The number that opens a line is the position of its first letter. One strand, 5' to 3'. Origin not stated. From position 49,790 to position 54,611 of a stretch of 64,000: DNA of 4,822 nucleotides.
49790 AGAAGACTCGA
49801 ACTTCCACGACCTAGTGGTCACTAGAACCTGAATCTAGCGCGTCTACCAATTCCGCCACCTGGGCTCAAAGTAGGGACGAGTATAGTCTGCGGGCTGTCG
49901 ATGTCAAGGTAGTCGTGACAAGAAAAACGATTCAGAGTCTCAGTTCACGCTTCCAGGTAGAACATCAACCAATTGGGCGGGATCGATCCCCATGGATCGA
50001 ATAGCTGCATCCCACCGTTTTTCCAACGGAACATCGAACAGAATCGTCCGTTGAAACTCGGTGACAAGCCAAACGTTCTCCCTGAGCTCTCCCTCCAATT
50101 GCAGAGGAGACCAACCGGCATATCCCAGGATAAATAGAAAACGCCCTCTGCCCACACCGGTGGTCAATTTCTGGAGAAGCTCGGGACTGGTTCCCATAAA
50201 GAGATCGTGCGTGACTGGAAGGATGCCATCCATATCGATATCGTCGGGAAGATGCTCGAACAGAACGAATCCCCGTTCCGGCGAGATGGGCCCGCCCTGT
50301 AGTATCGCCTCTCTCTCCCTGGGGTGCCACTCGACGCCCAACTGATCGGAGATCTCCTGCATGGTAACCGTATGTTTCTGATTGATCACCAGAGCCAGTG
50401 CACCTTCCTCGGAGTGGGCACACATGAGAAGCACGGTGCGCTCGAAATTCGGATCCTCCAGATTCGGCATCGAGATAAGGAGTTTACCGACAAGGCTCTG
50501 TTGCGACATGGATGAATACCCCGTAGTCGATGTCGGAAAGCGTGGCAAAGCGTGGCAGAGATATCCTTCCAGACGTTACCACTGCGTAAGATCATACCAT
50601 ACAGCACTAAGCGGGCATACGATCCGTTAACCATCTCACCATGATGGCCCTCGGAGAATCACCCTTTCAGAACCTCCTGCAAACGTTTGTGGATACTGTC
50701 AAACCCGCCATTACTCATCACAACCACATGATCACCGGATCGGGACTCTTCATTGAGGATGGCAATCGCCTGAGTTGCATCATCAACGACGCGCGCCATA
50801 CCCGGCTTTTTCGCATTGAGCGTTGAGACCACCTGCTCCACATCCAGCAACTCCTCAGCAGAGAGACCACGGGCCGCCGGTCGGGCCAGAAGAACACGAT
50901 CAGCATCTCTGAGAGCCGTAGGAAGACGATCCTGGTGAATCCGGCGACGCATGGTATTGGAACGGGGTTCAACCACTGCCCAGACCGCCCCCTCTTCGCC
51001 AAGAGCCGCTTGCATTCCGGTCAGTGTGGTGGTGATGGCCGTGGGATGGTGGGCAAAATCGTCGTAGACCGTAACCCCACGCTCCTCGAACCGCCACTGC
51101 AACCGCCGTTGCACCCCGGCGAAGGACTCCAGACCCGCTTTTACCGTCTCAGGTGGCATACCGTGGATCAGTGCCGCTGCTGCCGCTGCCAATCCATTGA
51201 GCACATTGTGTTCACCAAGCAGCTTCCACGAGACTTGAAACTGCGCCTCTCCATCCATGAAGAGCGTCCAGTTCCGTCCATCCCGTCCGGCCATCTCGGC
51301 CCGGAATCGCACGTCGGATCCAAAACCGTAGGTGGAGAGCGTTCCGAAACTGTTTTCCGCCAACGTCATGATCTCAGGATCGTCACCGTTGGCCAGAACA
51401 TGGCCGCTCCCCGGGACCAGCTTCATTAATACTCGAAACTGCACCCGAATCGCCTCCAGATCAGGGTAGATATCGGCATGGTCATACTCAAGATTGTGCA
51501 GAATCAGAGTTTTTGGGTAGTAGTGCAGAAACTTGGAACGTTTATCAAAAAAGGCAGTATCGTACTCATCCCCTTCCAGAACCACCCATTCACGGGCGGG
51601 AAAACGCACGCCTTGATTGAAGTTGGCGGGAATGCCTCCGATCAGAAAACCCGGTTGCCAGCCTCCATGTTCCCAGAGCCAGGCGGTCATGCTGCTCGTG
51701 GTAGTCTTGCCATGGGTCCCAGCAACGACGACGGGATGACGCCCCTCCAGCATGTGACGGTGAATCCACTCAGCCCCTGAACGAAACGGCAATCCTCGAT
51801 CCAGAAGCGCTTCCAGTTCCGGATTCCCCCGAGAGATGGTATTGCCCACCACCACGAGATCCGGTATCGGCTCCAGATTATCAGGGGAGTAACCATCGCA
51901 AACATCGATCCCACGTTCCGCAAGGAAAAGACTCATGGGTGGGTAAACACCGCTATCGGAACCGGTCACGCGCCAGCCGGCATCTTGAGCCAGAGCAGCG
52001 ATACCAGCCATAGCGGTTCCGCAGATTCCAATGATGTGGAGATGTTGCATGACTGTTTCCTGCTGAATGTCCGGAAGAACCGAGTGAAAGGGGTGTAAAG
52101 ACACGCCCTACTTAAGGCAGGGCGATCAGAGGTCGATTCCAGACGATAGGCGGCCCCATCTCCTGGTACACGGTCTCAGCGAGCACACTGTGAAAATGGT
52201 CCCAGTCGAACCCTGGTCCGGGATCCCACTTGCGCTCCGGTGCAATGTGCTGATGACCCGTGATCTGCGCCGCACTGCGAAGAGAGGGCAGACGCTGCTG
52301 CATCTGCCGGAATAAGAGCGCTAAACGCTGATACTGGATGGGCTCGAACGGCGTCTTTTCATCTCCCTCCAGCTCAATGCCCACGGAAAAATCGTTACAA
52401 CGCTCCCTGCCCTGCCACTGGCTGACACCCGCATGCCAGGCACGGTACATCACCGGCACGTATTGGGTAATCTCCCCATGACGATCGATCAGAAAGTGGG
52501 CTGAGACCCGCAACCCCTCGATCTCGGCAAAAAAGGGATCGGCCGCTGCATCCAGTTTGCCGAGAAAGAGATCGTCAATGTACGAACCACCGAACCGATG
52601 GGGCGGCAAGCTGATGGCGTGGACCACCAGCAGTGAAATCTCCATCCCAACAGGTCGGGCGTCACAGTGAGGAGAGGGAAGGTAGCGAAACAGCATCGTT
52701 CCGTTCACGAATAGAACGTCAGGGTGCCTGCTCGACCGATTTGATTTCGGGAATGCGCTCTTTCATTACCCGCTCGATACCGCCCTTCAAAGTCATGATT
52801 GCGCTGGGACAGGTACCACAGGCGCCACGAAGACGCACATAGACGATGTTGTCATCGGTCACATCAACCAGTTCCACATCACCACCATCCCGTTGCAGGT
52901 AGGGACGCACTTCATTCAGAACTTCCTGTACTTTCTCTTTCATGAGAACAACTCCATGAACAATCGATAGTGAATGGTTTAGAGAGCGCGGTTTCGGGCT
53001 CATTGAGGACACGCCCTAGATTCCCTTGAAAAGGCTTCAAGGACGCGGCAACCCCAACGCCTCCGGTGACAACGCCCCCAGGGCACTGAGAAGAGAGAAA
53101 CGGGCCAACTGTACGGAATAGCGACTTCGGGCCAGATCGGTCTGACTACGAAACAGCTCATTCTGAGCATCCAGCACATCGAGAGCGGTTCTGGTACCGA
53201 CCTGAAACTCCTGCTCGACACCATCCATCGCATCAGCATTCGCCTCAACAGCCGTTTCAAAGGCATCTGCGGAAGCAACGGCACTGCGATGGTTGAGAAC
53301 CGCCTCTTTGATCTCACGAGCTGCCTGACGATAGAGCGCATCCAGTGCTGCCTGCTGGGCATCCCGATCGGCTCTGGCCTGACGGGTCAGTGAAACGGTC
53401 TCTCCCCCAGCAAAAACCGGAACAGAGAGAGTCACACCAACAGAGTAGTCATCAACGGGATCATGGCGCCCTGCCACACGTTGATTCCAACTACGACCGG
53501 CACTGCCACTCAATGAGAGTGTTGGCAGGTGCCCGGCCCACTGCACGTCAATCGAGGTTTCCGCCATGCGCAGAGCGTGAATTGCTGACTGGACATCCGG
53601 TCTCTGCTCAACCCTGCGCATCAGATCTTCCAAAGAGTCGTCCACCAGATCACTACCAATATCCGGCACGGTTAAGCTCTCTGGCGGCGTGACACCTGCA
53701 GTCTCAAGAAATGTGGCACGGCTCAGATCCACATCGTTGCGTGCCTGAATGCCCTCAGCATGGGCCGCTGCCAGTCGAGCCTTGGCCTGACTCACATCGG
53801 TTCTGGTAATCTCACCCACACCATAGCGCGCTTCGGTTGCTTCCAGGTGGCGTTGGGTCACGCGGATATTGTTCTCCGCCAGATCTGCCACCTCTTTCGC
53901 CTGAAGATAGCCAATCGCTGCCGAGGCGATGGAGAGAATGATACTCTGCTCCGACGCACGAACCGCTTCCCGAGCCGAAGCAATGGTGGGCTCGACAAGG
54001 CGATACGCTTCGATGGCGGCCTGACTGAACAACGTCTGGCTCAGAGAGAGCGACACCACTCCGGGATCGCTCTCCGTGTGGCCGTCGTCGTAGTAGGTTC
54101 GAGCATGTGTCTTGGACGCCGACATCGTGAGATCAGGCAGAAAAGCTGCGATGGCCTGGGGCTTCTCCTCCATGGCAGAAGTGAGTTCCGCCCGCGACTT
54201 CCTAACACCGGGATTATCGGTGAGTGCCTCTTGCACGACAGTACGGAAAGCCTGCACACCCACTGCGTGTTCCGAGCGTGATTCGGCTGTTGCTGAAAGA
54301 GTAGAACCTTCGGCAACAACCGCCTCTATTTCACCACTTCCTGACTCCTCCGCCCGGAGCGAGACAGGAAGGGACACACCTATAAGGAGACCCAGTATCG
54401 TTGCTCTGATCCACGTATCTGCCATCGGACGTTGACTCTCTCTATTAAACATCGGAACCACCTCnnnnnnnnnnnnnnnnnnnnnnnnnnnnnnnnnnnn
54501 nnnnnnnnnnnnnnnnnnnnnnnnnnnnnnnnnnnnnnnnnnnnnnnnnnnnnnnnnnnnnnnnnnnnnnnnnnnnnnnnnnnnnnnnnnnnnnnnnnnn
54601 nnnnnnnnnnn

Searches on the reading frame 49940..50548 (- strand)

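Call 10: search_protein_families(library=pfam, proteins=[window:49940-50548:-], max_evalue=0.00001)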
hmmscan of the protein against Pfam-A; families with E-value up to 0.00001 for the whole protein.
window:49940-50548:- (202 aa): 1 family
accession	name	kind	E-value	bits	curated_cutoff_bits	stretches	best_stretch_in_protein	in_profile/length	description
PF02622.21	DUF179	-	2e-43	148.5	27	1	28-187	1-157/157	AlgH-like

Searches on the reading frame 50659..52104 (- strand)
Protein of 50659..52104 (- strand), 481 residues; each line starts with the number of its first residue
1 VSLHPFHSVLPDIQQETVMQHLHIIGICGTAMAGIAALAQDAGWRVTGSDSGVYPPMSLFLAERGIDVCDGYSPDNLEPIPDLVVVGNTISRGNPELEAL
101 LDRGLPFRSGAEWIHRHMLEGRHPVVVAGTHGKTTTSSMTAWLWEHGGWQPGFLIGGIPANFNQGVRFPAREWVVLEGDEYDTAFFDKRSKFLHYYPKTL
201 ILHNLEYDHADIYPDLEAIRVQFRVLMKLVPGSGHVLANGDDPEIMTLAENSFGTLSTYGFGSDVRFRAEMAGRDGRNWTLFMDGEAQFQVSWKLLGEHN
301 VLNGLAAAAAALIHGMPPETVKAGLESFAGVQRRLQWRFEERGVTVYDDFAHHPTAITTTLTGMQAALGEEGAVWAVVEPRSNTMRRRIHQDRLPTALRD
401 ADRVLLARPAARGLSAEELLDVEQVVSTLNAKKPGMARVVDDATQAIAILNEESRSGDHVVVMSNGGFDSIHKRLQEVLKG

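Call 10: search_protein_families(library=pfam, proteins=[window:50659-52104:-], max_evalue=0.00001)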
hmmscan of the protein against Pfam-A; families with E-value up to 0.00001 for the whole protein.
window:50659-52104:- (481 aa): 3 families
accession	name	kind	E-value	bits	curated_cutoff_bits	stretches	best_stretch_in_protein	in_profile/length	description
PF08245.18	Mur_ligase_M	-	1.4e-20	74.6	24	1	127-311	1-200/200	Mur ligase middle domain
PF01225.30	Mur_ligase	-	8.3e-18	65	21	1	21-119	1-92/95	Mur ligase family, catalytic domain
PF02875.26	Mur_ligase_C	-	9.7e-17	62.4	28.4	1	333-466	1-127/127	Mur ligase, glutamate ligase domain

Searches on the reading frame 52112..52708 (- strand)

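Call 62: search_protein_families(library=pfam, proteins=[window:52112-52708:-], max_evalue=0.00001)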
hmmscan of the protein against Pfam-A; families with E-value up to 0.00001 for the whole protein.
window:52112-52708:- (198 aa): 1 family
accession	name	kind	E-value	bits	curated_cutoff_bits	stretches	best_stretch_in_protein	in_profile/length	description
PF01510.30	Amidase_2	-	1.8e-29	103.2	26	1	22-165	3-131/131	N-acetylmuramoyl-L-alanine amidase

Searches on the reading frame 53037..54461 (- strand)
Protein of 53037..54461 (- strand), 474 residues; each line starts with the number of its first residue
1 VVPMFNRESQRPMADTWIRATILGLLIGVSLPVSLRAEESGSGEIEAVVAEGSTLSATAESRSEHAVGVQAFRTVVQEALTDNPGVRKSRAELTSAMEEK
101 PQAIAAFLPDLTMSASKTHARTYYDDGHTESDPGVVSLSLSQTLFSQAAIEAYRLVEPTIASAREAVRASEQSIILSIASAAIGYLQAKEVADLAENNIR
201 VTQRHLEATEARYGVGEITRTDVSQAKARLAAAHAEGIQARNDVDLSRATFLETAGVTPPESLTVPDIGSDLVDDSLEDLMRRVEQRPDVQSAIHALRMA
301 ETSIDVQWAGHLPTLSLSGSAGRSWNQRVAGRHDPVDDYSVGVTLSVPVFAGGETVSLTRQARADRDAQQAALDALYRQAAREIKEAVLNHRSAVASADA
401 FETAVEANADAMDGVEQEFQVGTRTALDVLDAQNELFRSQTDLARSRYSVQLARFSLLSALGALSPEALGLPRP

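Call 62: search_protein_families(library=pfam, proteins=[window:53037-54461:-], max_evalue=0.00001)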
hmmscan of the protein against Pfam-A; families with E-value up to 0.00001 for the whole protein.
window:53037-54461:- (474 aa): 1 family
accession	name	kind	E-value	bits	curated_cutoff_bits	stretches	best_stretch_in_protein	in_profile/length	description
PF02321.23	OEP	-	1.9e-63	214.1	22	2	277-462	1-187/187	Outer membrane efflux protein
